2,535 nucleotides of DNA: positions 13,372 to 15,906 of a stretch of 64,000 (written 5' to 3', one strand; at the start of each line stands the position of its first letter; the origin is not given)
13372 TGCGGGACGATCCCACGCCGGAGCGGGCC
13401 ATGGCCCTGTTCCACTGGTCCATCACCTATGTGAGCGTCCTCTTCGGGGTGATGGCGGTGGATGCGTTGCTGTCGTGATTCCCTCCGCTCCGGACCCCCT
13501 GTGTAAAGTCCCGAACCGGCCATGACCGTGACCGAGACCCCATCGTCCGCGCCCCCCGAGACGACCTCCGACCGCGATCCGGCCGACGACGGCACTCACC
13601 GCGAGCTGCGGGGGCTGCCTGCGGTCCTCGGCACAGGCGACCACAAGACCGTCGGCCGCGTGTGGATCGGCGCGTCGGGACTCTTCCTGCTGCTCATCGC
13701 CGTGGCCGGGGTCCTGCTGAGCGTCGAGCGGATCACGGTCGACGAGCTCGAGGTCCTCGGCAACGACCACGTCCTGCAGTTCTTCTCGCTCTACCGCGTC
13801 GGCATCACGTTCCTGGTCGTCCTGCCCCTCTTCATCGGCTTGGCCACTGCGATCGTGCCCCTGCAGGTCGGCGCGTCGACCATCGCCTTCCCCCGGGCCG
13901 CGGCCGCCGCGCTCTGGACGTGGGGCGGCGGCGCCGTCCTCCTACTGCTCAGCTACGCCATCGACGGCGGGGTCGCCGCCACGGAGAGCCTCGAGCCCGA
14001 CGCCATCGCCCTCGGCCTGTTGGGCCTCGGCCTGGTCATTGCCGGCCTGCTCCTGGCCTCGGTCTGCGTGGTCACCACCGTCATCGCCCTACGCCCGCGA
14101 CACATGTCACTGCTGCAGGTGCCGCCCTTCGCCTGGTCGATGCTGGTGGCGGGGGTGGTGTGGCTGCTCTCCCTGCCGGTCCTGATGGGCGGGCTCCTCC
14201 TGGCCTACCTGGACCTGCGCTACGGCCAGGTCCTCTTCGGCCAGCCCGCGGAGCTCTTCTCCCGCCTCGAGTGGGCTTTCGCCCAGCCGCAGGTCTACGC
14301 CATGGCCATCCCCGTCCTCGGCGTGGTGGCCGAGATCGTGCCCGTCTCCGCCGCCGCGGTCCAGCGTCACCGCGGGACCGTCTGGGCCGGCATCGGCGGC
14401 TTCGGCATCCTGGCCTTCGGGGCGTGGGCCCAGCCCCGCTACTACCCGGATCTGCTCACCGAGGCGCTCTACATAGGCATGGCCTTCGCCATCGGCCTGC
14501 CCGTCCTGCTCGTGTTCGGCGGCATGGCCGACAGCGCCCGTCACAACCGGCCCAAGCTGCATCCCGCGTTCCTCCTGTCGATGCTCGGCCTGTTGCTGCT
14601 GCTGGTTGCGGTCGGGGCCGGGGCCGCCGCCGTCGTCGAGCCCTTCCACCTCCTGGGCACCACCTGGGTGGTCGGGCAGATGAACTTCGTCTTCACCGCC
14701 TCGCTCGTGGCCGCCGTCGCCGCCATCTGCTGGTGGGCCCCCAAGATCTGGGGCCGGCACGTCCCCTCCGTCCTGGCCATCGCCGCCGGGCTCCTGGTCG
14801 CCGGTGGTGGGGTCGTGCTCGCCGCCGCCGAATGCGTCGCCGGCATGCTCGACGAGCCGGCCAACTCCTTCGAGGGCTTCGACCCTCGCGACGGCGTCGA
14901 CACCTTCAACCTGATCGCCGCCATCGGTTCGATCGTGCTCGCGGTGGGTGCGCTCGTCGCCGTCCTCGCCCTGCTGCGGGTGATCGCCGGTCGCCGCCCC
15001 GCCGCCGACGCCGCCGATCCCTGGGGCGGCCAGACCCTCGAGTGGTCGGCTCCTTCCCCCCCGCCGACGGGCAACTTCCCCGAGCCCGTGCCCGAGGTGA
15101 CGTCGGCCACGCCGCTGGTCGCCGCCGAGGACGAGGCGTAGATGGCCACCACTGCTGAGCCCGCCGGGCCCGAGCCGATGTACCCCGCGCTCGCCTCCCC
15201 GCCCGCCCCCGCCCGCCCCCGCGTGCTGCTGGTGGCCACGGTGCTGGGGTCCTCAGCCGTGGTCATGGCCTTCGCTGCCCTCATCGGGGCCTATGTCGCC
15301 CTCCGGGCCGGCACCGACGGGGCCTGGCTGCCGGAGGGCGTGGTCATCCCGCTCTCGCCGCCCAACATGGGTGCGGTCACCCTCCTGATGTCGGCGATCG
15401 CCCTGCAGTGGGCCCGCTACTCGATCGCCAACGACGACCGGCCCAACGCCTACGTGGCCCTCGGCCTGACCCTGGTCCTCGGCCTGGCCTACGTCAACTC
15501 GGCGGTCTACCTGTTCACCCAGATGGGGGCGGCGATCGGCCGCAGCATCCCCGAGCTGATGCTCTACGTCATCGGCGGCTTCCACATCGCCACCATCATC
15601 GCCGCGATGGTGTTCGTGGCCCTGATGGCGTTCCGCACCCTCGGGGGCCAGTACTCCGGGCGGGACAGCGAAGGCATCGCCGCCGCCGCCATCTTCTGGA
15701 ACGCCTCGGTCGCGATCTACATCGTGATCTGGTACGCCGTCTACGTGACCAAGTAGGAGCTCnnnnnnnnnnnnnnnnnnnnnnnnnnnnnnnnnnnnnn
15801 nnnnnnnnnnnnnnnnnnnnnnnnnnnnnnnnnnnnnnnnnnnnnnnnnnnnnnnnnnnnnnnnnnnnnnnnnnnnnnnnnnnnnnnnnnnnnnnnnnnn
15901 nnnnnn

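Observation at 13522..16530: Ligand-less CoxI paralog, divergent CoxIII paralog and unknown 6-TM protein inserted between ctaB and the true caa3 oxidase genes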

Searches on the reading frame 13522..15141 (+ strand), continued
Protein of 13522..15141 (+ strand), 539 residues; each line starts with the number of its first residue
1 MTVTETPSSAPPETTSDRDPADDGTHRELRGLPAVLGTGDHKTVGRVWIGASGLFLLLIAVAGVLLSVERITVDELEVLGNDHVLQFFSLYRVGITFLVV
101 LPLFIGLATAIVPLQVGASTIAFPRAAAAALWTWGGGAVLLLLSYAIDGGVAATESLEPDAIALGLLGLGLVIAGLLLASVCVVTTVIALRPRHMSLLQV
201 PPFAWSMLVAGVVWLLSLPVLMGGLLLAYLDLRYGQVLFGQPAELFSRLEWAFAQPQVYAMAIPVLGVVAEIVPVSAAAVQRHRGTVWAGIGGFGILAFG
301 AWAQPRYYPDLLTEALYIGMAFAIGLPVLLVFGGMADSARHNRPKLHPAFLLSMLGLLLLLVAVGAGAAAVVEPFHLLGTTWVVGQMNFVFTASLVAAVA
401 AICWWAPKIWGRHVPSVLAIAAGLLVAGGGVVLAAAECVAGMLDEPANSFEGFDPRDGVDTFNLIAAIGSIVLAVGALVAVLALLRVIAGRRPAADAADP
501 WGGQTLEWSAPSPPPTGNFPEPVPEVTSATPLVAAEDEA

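Call 78: list_cluster_members(proteins=[P0048, P0050, P0055, P0060, P0061, P0066, P0072, P0073, P0074, P0111])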
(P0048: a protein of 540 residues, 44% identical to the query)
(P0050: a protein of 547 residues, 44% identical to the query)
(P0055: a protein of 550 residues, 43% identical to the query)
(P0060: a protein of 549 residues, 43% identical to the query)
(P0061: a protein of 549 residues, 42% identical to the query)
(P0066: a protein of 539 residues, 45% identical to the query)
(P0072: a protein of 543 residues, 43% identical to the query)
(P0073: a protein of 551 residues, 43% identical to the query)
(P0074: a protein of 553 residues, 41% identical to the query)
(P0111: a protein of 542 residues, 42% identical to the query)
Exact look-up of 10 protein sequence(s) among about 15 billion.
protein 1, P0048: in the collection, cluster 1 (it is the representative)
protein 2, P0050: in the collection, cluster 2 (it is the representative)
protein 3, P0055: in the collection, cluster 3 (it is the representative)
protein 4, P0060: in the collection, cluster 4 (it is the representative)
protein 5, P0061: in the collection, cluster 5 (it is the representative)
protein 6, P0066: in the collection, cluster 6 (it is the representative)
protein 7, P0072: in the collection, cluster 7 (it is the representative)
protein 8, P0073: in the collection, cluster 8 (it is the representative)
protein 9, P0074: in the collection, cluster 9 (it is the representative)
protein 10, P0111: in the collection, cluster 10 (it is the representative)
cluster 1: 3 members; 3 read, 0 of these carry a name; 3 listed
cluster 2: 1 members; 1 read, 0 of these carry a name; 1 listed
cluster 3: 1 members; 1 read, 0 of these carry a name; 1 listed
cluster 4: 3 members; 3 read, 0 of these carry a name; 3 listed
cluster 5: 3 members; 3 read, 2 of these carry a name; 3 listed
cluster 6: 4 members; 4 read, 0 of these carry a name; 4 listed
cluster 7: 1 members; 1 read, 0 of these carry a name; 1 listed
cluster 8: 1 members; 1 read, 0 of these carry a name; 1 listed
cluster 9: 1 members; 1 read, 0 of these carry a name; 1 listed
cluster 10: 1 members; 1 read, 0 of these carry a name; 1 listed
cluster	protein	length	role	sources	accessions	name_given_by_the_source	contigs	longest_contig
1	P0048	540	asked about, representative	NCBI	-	-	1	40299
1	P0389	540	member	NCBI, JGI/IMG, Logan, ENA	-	-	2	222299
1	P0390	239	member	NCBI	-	-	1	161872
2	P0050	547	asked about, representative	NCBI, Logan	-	-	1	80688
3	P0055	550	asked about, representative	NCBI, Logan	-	-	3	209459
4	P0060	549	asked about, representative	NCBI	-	-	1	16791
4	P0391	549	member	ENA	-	-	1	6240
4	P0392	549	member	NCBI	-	-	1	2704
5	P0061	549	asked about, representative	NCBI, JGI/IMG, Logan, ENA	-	-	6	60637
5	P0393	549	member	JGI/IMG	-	heme/copper-type cytochrome/quinol oxidase subunit 1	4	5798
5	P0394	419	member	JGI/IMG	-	heme/copper-type cytochrome/quinol oxidase subunit 1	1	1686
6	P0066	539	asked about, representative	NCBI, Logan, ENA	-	-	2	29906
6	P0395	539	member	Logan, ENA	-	-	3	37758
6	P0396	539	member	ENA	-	-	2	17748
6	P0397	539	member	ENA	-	-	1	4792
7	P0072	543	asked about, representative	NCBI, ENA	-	-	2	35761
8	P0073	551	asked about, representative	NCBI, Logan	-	-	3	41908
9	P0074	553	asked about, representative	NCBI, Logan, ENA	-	-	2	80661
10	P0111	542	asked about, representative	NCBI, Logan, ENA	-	-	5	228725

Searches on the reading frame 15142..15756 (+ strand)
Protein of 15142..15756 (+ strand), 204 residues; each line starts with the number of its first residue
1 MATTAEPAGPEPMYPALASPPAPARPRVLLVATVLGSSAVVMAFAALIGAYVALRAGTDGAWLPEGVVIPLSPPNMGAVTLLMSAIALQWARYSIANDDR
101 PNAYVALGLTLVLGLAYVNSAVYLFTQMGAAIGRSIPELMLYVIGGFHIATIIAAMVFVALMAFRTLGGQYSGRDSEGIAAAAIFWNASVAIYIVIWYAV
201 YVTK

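Call 8: search_protein_families(library=pfam, proteins=[window:15142-15756:+], max_evalue=0.01)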
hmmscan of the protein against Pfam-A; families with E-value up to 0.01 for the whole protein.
window:15142-15756:+ (204 aa): 1 family
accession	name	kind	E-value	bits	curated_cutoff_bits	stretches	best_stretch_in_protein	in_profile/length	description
PF00510.24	COX3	-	5.3e-12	46.6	23.8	1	52-202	103-255/258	Cytochrome c oxidase subunit III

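Call 11: search_protein_families(library=ncbifam, proteins=[window:15142-15756:+], max_evalue=0.01)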
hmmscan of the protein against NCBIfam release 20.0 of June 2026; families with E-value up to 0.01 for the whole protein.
window:15142-15756:+ (204 aa): 4 families
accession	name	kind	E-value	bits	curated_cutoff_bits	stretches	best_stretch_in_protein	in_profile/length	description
NF050119.1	aa3_CtaE_Actin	exception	2.3e-13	50.8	190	1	24-203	6-189/190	aa3-type cytochrome oxidase subunit III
TIGR02842.1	CyoC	equivalog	7.3e-08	32.9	223.75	1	42-202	14-176/180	cytochrome o ubiquinol oxidase subunit III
NF007944.0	PRK10663.1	equivalog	5.5e-05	23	340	1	41-202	37-200/204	cytochrome o ubiquinol oxidase subunit III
TIGR02897.1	QoxC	equivalog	0.0068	16.5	239.9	1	38-202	19-186/190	cytochrome aa3 quinol oxidase subunit III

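Call 60: search_solved_structures(query=window:15142-15753:+, max_evalue=1)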
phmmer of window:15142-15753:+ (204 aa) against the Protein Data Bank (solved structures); distinct sequences matched with E-value up to 1: 27.
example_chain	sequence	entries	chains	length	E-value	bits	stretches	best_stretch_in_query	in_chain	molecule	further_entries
9fks_i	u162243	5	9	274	3.2e-13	53.2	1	58-202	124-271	cytochrome-c oxidase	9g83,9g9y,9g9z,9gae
1qle_C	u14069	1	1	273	9.1e-13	51.7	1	58-202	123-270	CYTOCHROME C OXIDASE POLYPEPTIDE III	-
7ate_C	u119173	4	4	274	9.2e-13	51.7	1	58-202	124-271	Cytochrome c oxidase subunit 3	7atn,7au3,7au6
9w2z_C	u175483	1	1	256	5.7e-12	49.1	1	52-201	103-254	Cytochrome c oxidase subunit 3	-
8d4t_P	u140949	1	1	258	7.1e-12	48.8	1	52-201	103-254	Cytochrome c oxidase subunit 3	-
5b1b_C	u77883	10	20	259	7.2e-12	48.8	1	52-201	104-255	Cytochrome c oxidase subunit 3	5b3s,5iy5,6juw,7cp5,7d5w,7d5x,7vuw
5xdx_C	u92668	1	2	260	7.3e-12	48.8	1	52-201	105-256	Cytochrome c oxidase subunit 3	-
1v54_C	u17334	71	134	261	7.3e-12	48.7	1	52-201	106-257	Cytochrome c oxidase polypeptide III | Cytochrome c oxidase subunit 3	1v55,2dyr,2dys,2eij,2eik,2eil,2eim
5z62_C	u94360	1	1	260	8.2e-12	48.6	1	37-201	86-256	Cytochrome c oxidase subunit 3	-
9i6f_C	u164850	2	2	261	8.3e-12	48.6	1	37-201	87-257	Cytochrome c oxidase subunit 3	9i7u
8zo8_C3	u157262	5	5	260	1.5e-11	47.7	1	52-201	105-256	Cytochrome c oxidase subunit 3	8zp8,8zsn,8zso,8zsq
8ugh_4C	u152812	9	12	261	1.5e-11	47.7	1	52-201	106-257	Cytochrome c oxidase subunit 3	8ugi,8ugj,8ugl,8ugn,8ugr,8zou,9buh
1occ_C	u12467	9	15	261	2.5e-11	47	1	52-201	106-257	CYTOCHROME C OXIDASE | Cytochrome c oxidase subunit 3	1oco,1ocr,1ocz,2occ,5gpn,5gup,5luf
7o37_c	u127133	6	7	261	1.5e-10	44.5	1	57-201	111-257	Cytochrome c oxidase subunit 3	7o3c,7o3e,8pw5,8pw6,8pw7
5j4z_BC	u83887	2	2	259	3.2e-10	43.4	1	52-201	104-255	Cytochrome c oxidase subunit 3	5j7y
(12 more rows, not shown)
